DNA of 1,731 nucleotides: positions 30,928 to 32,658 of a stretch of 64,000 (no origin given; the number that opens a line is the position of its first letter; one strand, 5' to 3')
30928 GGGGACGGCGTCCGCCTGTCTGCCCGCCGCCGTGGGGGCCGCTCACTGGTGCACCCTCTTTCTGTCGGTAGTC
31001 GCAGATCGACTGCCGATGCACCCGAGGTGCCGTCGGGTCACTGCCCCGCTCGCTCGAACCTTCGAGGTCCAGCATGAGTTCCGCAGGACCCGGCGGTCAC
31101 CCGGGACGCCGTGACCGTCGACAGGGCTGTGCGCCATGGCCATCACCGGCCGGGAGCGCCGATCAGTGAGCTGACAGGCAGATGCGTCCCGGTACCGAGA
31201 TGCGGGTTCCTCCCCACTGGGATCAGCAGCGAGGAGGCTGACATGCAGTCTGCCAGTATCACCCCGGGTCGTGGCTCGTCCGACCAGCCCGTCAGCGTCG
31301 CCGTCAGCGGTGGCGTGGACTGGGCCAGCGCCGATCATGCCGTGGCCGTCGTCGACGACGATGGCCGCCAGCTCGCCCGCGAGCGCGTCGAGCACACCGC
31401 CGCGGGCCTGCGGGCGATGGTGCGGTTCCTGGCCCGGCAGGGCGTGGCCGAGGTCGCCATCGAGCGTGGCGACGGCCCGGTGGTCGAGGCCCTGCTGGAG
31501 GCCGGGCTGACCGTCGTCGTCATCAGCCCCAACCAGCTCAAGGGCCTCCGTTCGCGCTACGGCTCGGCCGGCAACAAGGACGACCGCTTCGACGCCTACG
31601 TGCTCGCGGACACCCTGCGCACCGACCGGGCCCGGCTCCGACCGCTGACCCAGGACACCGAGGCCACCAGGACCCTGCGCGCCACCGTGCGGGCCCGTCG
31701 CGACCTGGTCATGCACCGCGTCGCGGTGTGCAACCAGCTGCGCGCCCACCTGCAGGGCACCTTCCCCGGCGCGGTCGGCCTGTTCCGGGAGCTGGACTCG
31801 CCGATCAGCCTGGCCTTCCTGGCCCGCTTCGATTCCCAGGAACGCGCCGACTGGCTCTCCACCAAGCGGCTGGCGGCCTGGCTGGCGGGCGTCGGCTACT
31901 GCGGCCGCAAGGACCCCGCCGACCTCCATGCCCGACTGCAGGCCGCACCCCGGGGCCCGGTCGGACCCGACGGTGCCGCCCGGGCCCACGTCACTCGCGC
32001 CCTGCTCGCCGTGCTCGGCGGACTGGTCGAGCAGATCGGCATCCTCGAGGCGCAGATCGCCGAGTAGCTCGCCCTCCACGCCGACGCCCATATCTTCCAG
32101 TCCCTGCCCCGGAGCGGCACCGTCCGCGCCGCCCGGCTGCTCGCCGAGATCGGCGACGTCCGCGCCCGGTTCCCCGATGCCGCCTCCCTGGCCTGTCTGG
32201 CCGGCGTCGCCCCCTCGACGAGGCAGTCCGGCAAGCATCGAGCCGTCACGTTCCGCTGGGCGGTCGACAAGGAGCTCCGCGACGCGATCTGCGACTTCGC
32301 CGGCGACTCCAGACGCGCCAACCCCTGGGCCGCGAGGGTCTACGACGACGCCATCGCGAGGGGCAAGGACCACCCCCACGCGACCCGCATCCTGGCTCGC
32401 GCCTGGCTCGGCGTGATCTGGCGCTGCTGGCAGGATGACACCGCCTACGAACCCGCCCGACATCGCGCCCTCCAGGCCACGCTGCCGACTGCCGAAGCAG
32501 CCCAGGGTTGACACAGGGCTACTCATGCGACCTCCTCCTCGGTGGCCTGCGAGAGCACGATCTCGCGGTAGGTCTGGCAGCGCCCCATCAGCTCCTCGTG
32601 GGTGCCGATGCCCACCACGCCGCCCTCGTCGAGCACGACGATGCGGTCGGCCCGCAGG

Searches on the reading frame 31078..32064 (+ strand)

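Call 46: search_protein_families(library=pfam, proteins=[window:31078-32064:+], max_evalue=0.01)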
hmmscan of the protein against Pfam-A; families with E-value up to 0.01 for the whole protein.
window:31078-32064:+ (329 aa): 1 family
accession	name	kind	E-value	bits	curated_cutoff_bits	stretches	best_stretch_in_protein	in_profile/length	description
PF01548.23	DEDD_Tnp_IS110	-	7.9e-36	123.6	29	1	79-230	2-155/155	Transposase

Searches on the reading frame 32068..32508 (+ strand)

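Call 46: search_protein_families(library=pfam, proteins=[window:32068-32508:+], max_evalue=0.01)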
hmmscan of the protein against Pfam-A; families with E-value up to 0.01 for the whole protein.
window:32068-32508:+ (147 aa): 1 family
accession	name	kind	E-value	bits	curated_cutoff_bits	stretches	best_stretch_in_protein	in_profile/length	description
PF02371.22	Transposase_20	-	1.2e-19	70.9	21.3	1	8-92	2-86/87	Transposase IS116/IS110/IS902 family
